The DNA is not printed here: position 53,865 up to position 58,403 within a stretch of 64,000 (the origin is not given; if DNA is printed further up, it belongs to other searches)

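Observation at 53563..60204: NRPS embedded inside a sigma-less partner-switching operon (STAS - NRPS - PP2C - anti-sigma-type kinase)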

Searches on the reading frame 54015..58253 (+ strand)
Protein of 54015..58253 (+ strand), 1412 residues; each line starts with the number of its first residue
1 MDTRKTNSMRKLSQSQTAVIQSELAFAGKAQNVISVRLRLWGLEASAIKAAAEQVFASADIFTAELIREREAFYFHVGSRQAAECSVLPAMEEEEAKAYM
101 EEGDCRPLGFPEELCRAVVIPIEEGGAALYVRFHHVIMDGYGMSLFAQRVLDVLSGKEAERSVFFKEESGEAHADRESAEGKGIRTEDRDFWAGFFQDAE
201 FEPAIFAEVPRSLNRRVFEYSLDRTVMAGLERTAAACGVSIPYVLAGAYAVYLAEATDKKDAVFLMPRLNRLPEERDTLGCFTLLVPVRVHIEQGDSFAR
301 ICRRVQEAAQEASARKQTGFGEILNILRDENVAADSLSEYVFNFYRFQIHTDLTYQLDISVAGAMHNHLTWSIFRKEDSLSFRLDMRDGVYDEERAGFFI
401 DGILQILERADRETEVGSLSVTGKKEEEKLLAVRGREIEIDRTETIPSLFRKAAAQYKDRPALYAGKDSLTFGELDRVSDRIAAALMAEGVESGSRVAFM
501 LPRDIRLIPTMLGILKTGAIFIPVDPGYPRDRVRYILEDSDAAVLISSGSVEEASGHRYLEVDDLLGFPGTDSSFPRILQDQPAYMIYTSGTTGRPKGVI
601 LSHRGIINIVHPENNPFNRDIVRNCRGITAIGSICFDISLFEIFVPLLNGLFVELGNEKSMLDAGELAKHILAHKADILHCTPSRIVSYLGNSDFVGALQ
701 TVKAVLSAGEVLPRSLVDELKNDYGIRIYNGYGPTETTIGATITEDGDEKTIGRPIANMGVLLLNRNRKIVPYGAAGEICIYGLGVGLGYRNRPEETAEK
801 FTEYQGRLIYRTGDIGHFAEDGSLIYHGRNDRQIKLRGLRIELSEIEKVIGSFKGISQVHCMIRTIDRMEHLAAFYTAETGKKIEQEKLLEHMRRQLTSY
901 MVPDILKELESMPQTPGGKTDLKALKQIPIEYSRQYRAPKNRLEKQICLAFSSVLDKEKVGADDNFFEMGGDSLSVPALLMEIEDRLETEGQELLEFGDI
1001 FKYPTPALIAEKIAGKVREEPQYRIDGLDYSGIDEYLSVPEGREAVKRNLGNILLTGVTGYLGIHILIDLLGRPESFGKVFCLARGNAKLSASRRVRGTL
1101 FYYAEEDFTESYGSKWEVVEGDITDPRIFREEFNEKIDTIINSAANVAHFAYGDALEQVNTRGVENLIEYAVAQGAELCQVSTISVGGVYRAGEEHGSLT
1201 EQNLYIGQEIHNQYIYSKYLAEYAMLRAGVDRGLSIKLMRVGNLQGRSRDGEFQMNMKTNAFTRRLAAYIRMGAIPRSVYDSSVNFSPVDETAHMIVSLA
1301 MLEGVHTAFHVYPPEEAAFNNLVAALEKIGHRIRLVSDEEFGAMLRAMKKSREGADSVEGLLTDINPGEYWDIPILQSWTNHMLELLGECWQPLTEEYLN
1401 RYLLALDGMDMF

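Call 4: search_protein_families(library=pfam, proteins=[window:54015-58253:+], max_evalue=0.01)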
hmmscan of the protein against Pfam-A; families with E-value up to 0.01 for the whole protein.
window:54015-58253:+ (1412 aa): 9 families
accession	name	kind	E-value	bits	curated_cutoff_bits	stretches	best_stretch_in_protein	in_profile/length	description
PF00501.34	AMP-binding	-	1.1e-72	245.4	29.9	1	450-790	1-383/384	AMP-binding enzyme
PF07993.18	NAD_binding_4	-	6.3e-34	117.7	20.1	1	1055-1296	1-258/258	Male sterility protein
PF00668.25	Condensation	-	6.6e-33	114.5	30.6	1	36-430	31-455/456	Condensation domain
PF01370.27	Epimerase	-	1.2e-17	64.6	20.9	1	1053-1267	1-194/240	NAD dependent epimerase/dehydratase family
PF00550.31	PP-binding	-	3.1e-07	31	20.8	1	947-1011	3-65/67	Phosphopantetheine attachment site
PF16363.11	GDP_Man_Dehyd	-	1.3e-05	25.2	27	1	1054-1264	1-203/332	GDP-mannose 4,6 dehydratase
PF13193.12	AMP-binding_C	-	1.5e-05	26.2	24.5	1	845-919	1-76/76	AMP-binding enzyme C-terminal domain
PF01073.25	3Beta_HSD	-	3.6e-05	23.4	22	1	1111-1228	43-160/280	3-beta hydroxysteroid dehydrogenase/isomerase family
PF04321.23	RmlD_sub_bind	-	0.00029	20.5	27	1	1086-1186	33-104/287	RmlD substrate binding domain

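Call 8: find_homologous_proteins(query=window:54015-58253:+, max_evalue=1e-20)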
Query window:54015-58253:+ (1412 aa): 245 proteins with E <= 1e-20 among 8000 candidates; the best 120 are listed.
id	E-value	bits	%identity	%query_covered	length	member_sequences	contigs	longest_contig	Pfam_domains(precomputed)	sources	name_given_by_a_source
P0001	0.0e+0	3193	100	100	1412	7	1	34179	PF00668.26,PF16363.12,PF00550.32,PF00501.35,PF13193.13,PF07993.19,PF01370.28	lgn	-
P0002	0.0e+0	2076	66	99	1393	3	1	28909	PF00668.26,PF00550.32,PF01073.26,PF00501.35,PF13193.13,PF07993.19,PF01370.28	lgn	-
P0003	0.0e+0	1900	61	99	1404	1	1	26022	PF00668.26,PF16363.12,PF00550.32,PF01073.26,PF00501.35,PF13193.13,PF07993.19,PF01370.28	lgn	-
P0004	0.0e+0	1890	60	99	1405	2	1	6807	PF00668.26,PF00550.32,PF01073.26,PF00501.35,PF13193.13,PF07993.19,PF01370.28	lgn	-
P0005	0.0e+0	1877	60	99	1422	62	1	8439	PF00668.26,PF00550.32,PF01073.26,PF00501.35,PF13193.13,PF07993.19,PF01370.28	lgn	-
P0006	0.0e+0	1876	59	99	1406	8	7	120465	PF00668.26,PF16363.12,PF00550.32,PF01073.26,PF00501.35,PF13193.13,PF07993.19,PF01370.28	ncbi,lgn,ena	-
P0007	0.0e+0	1847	60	99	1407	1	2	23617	PF00668.26,PF04321.24,PF16363.12,PF00550.32,PF01073.26,PF00501.35,PF13193.13,PF07993.19,PF01370.28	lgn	-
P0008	0.0e+0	1841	58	99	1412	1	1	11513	PF00668.26,PF00550.32,PF00501.35,PF13193.13,PF07993.19,PF01370.28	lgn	-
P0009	0.0e+0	1830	59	99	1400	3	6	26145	PF00668.26,PF16363.12,PF00550.32,PF01073.26,PF00501.35,PF13193.13,PF07993.19,PF01370.28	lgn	-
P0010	0.0e+0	1820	60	99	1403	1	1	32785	PF00668.26,PF00550.32,PF00501.35,PF13193.13,PF07993.19,PF01370.28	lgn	-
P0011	0.0e+0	1813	58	100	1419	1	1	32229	PF00668.26,PF04321.24,PF00550.32,PF01073.26,PF00501.35,PF13193.13,PF07993.19,PF01370.28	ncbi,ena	-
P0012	0.0e+0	1802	58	100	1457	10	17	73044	PF00668.26,PF16363.12,PF00550.32,PF01073.26,PF00501.35,PF13193.13,PF07993.19,PF01370.28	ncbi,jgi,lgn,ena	-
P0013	0.0e+0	1798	58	99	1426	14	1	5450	PF00668.26,PF00550.32,PF01073.26,PF00501.35,PF13193.13,PF07993.19,PF01370.28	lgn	-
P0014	0.0e+0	1796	59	99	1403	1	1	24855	PF00668.26,PF00550.32,PF01073.26,PF00501.35,PF13193.13,PF07993.19,PF01370.28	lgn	-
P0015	0.0e+0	1793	59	99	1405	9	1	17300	PF00668.26,PF00550.32,PF00501.35,PF07993.19,PF01370.28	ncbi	-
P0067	0.0e+0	1641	54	99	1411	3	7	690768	PF00668.26,PF00550.32,PF00501.35,PF13193.13,PF07993.19,PF01370.28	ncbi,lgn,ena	-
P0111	0.0e+0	1487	50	100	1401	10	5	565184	PF00668.26,PF00550.32,PF01073.26,PF00501.35,PF13193.13,PF07993.19,PF01370.28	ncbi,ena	-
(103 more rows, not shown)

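Call 10: find_encoding_contigs(protein=P0006, flank=8000, max_places=3)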
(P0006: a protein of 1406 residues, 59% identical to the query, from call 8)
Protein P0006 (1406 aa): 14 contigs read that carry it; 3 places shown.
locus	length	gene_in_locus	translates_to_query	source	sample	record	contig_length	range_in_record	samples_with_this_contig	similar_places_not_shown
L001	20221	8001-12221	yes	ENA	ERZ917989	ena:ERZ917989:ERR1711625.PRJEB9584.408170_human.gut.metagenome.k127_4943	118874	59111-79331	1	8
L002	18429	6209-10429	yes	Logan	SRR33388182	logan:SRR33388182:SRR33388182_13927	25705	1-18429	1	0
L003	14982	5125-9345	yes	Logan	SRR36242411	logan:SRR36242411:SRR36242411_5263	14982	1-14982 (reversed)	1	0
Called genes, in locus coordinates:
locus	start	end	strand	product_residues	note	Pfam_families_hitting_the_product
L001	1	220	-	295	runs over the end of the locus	PF00126:HTH_1, PF03466:LysR_substrate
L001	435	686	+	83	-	-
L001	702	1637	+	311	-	PF12541:DUF3737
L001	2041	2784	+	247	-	PF00239:Resolvase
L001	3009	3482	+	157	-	-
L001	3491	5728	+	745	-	PF03412:Peptidase_C39, PF13529:Peptidase_C39_2 (weak), PF00664:ABC_membrane, PF02463:SMC_N (faint), PF00005:ABC_tran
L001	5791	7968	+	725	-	PF02463:SMC_N (faint), PF00664:ABC_membrane, PF00005:ABC_tran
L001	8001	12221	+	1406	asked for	PF00668:Condensation, PF00501:AMP-binding, PF13193:AMP-binding_C (weak), PF00550:PP-binding, PF01073:3Beta_HSD (weak), PF01370:Epimerase, PF07993:NAD_binding_4, PF16363:GDP_Man_Dehyd (weak)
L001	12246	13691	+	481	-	PF07228:SpoIIE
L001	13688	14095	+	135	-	PF13581:HATPase_c_2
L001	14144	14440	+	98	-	PF01740:STAS, PF13466:STAS_2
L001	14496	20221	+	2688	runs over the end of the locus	PF03160:Calx-beta, PF00041:fn3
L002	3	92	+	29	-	?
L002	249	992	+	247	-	PF00239:Resolvase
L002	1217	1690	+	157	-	-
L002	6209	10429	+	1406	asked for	PF00668:Condensation, PF00501:AMP-binding, PF13193:AMP-binding_C (weak), PF00550:PP-binding, PF01073:3Beta_HSD (weak), PF01370:Epimerase, PF07993:NAD_binding_4, PF16363:GDP_Man_Dehyd (weak)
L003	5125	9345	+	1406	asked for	PF00668:Condensation, PF00501:AMP-binding, PF13193:AMP-binding_C (weak), PF00550:PP-binding, PF01073:3Beta_HSD (weak), PF01370:Epimerase, PF07993:NAD_binding_4, PF16363:GDP_Man_Dehyd (weak)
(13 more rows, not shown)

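Call 11: find_encoding_contigs(protein=P0067, flank=8000, max_places=3)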
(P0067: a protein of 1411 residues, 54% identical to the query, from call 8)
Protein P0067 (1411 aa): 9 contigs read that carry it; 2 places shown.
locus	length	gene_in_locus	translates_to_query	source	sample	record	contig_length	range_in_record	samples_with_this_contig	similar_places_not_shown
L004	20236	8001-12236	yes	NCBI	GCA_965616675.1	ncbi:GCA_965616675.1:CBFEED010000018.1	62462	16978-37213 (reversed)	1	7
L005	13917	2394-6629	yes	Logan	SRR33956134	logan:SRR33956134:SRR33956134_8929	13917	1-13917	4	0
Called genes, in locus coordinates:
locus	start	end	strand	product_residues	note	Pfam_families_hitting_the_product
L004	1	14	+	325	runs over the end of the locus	PF00356:LacI, PF00532:Peripla_BP_1, PF13377:Peripla_BP_3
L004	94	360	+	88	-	-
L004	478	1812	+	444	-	PF01547:SBP_bac_1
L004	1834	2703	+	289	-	PF00528:BPD_transp_1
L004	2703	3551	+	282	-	PF00528:BPD_transp_1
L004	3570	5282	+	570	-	PF00128:Alpha-amylase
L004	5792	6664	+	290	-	PF22624:AASDHPPT_N (weak), PF01648:ACPS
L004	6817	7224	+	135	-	PF13581:HATPase_c_2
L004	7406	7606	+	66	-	-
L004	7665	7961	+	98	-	PF01740:STAS, PF13466:STAS_2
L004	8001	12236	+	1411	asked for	PF00668:Condensation, PF00501:AMP-binding, PF13193:AMP-binding_C, PF00550:PP-binding, PF01370:Epimerase, PF07993:NAD_binding_4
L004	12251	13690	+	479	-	PF07228:SpoIIE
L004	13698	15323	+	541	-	PF00375:SDF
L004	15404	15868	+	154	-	PF00027:cNMP_binding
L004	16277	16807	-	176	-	PF04892:VanZ-LLP1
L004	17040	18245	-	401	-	PF07690:MFS_1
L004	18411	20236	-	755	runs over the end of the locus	PF00027:cNMP_binding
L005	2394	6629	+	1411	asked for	PF00668:Condensation, PF00501:AMP-binding, PF13193:AMP-binding_C, PF00550:PP-binding, PF01370:Epimerase, PF07993:NAD_binding_4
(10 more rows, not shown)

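Call 12: find_encoding_contigs(protein=P0111, flank=8000, max_places=3)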
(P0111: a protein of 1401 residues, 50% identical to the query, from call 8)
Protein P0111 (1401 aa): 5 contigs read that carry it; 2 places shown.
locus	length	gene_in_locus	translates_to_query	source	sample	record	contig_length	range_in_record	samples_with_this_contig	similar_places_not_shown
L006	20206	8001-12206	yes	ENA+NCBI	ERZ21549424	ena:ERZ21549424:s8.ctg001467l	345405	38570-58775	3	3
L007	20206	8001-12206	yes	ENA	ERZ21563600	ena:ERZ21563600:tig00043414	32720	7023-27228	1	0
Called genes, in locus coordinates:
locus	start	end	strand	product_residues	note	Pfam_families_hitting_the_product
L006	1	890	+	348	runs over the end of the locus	PF02661:Fic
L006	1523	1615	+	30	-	-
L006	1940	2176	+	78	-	-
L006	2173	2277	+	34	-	-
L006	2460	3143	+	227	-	PF07385:Lyx_isomer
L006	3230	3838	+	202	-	PF00149:Metallophos (weak), PF12850:Metallophos_2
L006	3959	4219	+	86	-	-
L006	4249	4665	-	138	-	-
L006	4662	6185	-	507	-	PF00817:IMS, PF11799:IMS_C (weak)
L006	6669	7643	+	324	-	PF11288:DUF3089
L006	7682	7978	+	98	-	PF01740:STAS, PF13466:STAS_2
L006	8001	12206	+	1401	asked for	PF00668:Condensation, PF00501:AMP-binding, PF13193:AMP-binding_C (faint), PF00550:PP-binding, PF01073:3Beta_HSD (weak), PF01370:Epimerase, PF07993:NAD_binding_4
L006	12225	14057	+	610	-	PF07228:SpoIIE, PF13581:HATPase_c_2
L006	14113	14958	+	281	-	PF02588:YitT_membrane, PF10035:DUF2179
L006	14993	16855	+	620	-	PF06161:DUF975, PF06541:ABC_trans_CmpB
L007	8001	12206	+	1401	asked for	PF00668:Condensation, PF00501:AMP-binding, PF13193:AMP-binding_C (faint), PF00550:PP-binding, PF01073:3Beta_HSD (weak), PF01370:Epimerase, PF07993:NAD_binding_4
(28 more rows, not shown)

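Call 24: find_related_loci(query=A1, collection=genome_contigs, flank=8000)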
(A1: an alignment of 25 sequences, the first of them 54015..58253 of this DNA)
Query A1 (1412 aa) in genome_contigs; peptide patterns used: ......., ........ (x = any residue, [..] = any of these).
600 stretches matched a pattern (row limit reached: there are more); 594 encode a relative of the query (tblastn E <= 1e-3); the best 80 are kept; 79 distinct loci.
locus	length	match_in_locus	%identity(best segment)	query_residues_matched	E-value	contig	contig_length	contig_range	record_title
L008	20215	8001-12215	46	15-1412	0e+0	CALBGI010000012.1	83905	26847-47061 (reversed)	MAG TPA_asm: uncultured Blautia sp. isolate ERR318676_bin.45_CONCOCT_v1.1_MAG genome assembly, contig: ERZ1764583.335, w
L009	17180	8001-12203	54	1-1412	0e+0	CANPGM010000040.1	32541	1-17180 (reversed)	MAG TPA_asm: uncultured Roseburia sp. isolate SRR15730558_bin.5_metawrap_v1.3_MAG genome assembly, contig: NODE.1386_len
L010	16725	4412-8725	54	9-1412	0e+0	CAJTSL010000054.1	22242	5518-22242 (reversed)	MAG TPA_asm: uncultured Lachnospiraceae bacterium isolate MGBC111446 genome assembly, contig: MGBC111446.54, whole genom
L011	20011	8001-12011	38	85-1412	0e+0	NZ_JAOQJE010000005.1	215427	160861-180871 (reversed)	Agathobaculum ammoniilyticum strain Sanger_34 .14207_7_50.5, whole genome shotgun sequence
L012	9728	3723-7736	37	85-1412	0e+0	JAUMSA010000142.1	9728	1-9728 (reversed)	MAG: Butyricicoccus sp. isolate D6_SB_30 k141_180288, whole genome shotgun sequence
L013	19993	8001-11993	36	85-1412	0e+0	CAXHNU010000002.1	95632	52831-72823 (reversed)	MAG: uncultured Butyricicoccus sp. isolate ena-SAMPLE-TAB-22-03-2024-10:43:23:840-115498 genome assembly, contig: NODE_1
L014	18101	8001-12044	49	16-1412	0e+0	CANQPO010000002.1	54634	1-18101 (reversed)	MAG: uncultured Clostridia bacterium isolate Lapin-012__bin43 genome assembly, contig: Lapin-012__NODE_1101_length_54634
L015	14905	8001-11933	33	86-1412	0e+0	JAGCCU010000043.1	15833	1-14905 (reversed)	MAG: Muribaculaceae bacterium isolate RGIG9674 Yak_Omasum-2__c458012, whole genome shotgun sequence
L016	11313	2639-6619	31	88-1412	0e+0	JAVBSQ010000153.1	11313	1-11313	MAG: Bacteroidales bacterium isolate EPI_MAG_00227 c_000005558190, whole genome shotgun sequence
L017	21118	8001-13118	31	124-1412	0e+0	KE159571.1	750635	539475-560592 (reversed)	Lachnospiraceae bacterium 3-1 genomic scaffold acPFp-supercont1.1, whole genome shotgun sequence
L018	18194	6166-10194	31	83-1412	0e+0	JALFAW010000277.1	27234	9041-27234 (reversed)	MAG: Spirochaetia bacterium isolate SUG513 k141_111962, whole genome shotgun sequence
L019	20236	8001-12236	30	2-1412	1e-180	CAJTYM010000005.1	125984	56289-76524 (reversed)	MAG TPA_asm: uncultured Lachnospiraceae bacterium isolate MGBC122324 genome assembly, contig: MGBC122324.5, whole genome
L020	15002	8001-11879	32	125-1412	1e-178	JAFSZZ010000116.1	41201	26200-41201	MAG: Lachnospiraceae bacterium isolate RGIG3628 Goat_Rumen.Co__c1434398, whole genome shotgun sequence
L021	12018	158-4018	31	129-1412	1e-172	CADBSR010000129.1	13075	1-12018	MAG: uncultured Lachnospiraceae bacterium isolate RUG14268 genome assembly, contig: RUG14268_asm_129, whole genome shotg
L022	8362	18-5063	31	124-1412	1e-169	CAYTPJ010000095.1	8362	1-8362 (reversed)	MAG TPA_asm: uncultured Oscillospiraceae bacterium isolate SRP335695_co1_88 genome assembly, contig: NODE_4036_length_83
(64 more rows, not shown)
